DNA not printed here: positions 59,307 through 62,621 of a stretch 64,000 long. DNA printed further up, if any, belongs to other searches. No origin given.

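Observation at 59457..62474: Single 1005-aa protein made of two fused GspE/PilB-type secretion ATPase modules, the second with a degenerate His box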

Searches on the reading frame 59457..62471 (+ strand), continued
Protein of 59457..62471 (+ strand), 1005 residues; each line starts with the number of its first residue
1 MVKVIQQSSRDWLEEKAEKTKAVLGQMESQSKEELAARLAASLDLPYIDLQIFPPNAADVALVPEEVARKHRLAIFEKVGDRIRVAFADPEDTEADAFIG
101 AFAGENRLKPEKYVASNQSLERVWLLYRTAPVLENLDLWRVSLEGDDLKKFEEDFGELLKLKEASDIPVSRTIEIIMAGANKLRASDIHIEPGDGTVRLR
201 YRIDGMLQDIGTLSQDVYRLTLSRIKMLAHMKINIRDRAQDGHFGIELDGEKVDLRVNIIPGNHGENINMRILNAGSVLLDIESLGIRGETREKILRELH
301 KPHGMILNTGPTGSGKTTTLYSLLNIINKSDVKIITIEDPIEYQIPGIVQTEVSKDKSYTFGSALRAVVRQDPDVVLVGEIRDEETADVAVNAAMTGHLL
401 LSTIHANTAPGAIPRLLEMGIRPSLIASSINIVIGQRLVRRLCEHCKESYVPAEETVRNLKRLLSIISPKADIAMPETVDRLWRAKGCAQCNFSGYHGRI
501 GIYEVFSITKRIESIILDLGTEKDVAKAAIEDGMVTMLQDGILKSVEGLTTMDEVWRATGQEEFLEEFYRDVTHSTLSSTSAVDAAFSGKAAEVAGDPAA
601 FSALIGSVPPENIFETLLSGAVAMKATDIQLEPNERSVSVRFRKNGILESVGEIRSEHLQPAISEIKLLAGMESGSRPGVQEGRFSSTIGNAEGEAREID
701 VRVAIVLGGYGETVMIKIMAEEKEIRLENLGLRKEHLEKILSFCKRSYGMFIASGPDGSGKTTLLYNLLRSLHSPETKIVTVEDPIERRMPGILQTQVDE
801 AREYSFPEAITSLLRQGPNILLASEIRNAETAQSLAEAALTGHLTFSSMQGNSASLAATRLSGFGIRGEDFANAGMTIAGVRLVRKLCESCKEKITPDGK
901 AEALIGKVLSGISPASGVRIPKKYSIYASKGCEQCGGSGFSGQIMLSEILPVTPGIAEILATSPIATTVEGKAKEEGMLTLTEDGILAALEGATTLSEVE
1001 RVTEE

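Call 54: find_related_loci(query=window:59457-62471:+, collection=genome_contigs, flank=10000)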
Query window:59457-62471:+ (1005 aa) in genome_contigs; peptide patterns used: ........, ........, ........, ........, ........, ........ (x = any residue, [..] = any of these).
160 stretches matched a pattern; 103 encode a relative of the query (tblastn E <= 1e-3); the best 80 are kept; 80 distinct loci.
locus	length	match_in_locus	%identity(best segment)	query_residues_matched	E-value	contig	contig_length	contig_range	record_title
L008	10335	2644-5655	68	1-1005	0e+0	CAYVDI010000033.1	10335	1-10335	MAG TPA_asm: uncultured Bdellovibrionales bacterium isolate SRP135725_co1_487 genome assembly, contig: NODE_9155_length_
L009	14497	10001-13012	68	1-1005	0e+0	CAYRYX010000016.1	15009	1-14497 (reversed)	MAG TPA_asm: uncultured Bdellovibrionales bacterium isolate binchicken_co245_258 genome assembly, contig: NODE_4300_leng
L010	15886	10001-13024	55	1-1005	0e+0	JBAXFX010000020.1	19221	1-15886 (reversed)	MAG: Candidatus Moraniibacteriota bacterium isolate ELA282 MAG282_20, whole genome shotgun sequence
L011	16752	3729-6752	55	1-1005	0e+0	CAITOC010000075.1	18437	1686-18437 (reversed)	MAG: Candidatus Moranbacteria bacterium isolate MJ130702B_bin-413 genome assembly, contig: bin-413:75/88, whole genome s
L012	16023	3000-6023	53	1-1005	0e+0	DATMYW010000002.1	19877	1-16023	MAG TPA_asm: Candidatus Fimivivens sp. isolate SMAG_U13158 k141_60546, whole genome shotgun sequence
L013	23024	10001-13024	54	1-1005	0e+0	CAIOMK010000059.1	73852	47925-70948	MAG: Candidatus Moranbacteria bacterium isolate MJ130702B_bin-524 genome assembly, contig: bin-524:59/78, whole genome s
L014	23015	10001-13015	69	1-1005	0e+0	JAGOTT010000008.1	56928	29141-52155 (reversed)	MAG: Candidatus Moraniibacteriota bacterium isolate Gw_Eff_bin_440 Gw_Eff_826_length_56928_cov_5.981109, whole genome sh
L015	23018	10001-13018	50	1-1005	0e+0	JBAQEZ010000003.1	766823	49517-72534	MAG: Candidatus Moraniibacteriota bacterium isolate MFD12003_ilm_asm_bin65 k127_11199, whole genome shotgun sequence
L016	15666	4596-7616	48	1-1005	0e+0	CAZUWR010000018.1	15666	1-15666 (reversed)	MAG TPA_asm: uncultured Bdellovibrionales bacterium isolate SRP278252_co2_235 genome assembly, contig: NODE_7793_length_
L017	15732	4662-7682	48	1-1005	0e+0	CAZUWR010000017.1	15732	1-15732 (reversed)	MAG TPA_asm: uncultured Bdellovibrionales bacterium isolate SRP278252_co2_235 genome assembly, contig: NODE_7735_length_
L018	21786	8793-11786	47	1-996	0e+0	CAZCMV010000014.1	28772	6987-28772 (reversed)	MAG TPA_asm: uncultured Bdellovibrionales bacterium isolate SRP192927_co1_222 genome assembly, contig: NODE_2861_length_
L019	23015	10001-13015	45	1-1005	0e+0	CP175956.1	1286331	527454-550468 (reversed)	MAG: Candidatus Moraniibacteriota bacterium isolate MKparc2 chromosome, complete genome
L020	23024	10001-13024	48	1-1005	0e+0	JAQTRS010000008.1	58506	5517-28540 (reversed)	MAG: Candidatus Moraniibacteriota bacterium isolate STB_169 NODE_1079_length_58506_cov_5.502629_Sandtown_B, whole genome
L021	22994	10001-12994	46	1-996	0e+0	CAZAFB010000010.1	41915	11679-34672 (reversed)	MAG TPA_asm: uncultured Bdellovibrionales bacterium isolate binchicken_co20_187 genome assembly, contig: NODE_2083_lengt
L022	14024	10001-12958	40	18-1002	0e+0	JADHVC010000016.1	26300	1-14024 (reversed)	MAG: Patescibacteria group bacterium isolate BS150m-G62 BS-150m-C1550, whole genome shotgun sequence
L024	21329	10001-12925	38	26-1002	0e+0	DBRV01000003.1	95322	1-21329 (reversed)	MAG TPA_asm: Candidatus Falkowbacteria bacterium UBA1359 UBA1359_contig_711, whole genome shotgun sequence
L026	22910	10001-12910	39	33-1002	0e+0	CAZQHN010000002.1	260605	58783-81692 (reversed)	MAG TPA_asm: uncultured Gammaproteobacteria bacterium isolate SRP263991_co5_264 genome assembly, contig: NODE_49_length_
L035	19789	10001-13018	49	1-1005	0e+0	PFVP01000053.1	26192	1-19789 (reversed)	MAG: Candidatus Moranbacteria bacterium CG_4_9_14_3_um_filter_45_14 CG_4_9_14_3_um_filter_150_scaffold_1324_c, whole gen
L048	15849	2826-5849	53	1-1005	0e+0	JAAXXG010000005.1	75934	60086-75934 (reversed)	MAG: Candidatus Moraniibacteriota bacterium isolate W9_Combined_metabat2_075 W9_Combined_metabat2_075_NODE_190, whole ge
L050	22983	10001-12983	44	14-1003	4e-154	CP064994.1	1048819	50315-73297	MAG: Candidatus Moraniibacteriota bacterium isolate Hirt_18-Q3-R61-65_MAXAC.378_cln chromosome, complete genome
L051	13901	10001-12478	34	31-1005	3e-133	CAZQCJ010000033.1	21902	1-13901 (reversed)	MAG TPA_asm: uncultured Gammaproteobacteria bacterium isolate SRP067234_co1_244 genome assembly, contig: k99_1102229, wh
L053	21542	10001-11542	42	43-1005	5e-126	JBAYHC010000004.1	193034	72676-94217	MAG: Patescibacteria group bacterium isolate SO_2016_GW1_140 scaffold00145_OW334_2016, whole genome shotgun sequence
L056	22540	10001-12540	40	18-1005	2e-120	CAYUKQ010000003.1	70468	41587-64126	MAG TPA_asm: uncultured Gammaproteobacteria bacterium isolate binchicken_co105_428 genome assembly, contig: NODE_411_len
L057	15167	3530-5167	41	31-1005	4e-117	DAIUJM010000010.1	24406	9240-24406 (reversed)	MAG TPA_asm: Candidatus Saccharibacteria bacterium isolate CTOTU2436 NODE_894_length_24406_cov_8.164593, whole genome sh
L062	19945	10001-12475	37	21-1005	4e-113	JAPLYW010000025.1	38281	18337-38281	MAG: Candidatus Shapirobacteria bacterium isolate LacPavin_0419_WC90_MAG_34_15 LacPavin_0419_WC90_scaffold_93720, whole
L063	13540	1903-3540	39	5-1005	3e-112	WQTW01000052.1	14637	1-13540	MAG: Proteobacteria bacterium isolate Cu122P3bin14 JGI20164J26629_10000598, whole genome shotgun sequence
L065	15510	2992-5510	37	5-1005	6e-111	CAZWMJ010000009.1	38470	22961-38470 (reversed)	MAG TPA_asm: uncultured Gammaproteobacteria bacterium isolate binchicken_co38_574 genome assembly, contig: NODE_2232_len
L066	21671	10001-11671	38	31-1005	3e-110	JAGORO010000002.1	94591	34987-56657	Candidatus Saccharibacteria bacterium isolate Gw_Eff_bin_276 Gw_Eff_289_length_94591_cov_6.021013, whole genome shotgun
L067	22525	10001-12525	38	23-1005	9e-110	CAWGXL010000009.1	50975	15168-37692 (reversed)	MAG: uncultured bacterium isolate MFD09206.bin.2.20 genome assembly, contig: contig_85260, whole genome shotgun sequence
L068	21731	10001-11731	37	14-1005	1e-109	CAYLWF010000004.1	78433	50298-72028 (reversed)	MAG TPA_asm: uncultured Candidatus Saccharibacteria bacterium isolate SRP135725_co2_488 genome assembly, contig: k141_46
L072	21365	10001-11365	44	153-1005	2e-101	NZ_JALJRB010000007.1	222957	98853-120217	Desulfatitalea alkaliphila strain M08but 7, whole genome shotgun sequence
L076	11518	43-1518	39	83-1005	1e-99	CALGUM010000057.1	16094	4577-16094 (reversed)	MAG TPA_asm: uncultured Candidatus Saccharibacteria bacterium isolate SRR3901695_bin.43_CONCOCT_v1.1_MAG genome assembly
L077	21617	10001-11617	37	7-1005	5e-99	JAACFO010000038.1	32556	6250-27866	MAG: Gammaproteobacteria bacterium isolate bin.98 scaffold_389, whole genome shotgun sequence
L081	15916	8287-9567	44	161-1005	2e-97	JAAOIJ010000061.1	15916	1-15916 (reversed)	MAG: Endozoicomonadaceae bacterium isolate HC_Bin2 k141_91_61, whole genome shotgun sequence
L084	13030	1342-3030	36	14-1005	6e-96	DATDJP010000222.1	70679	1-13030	MAG TPA_asm: Polyangiaceae bacterium isolate SMAG_U333 k141_971824, whole genome shotgun sequence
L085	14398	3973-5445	37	60-1005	7e-96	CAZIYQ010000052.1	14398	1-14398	MAG TPA_asm: uncultured bacterium isolate SRP216583_co1_146 genome assembly, contig: NODE_3743_length_14398_cov_17.62406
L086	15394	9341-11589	38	114-1005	1e-95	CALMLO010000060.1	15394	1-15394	MAG TPA_asm: uncultured Phycisphaerales bacterium isolate SRR5007357_bin.132_CONCOCT_v1.1_MAG genome assembly, contig: E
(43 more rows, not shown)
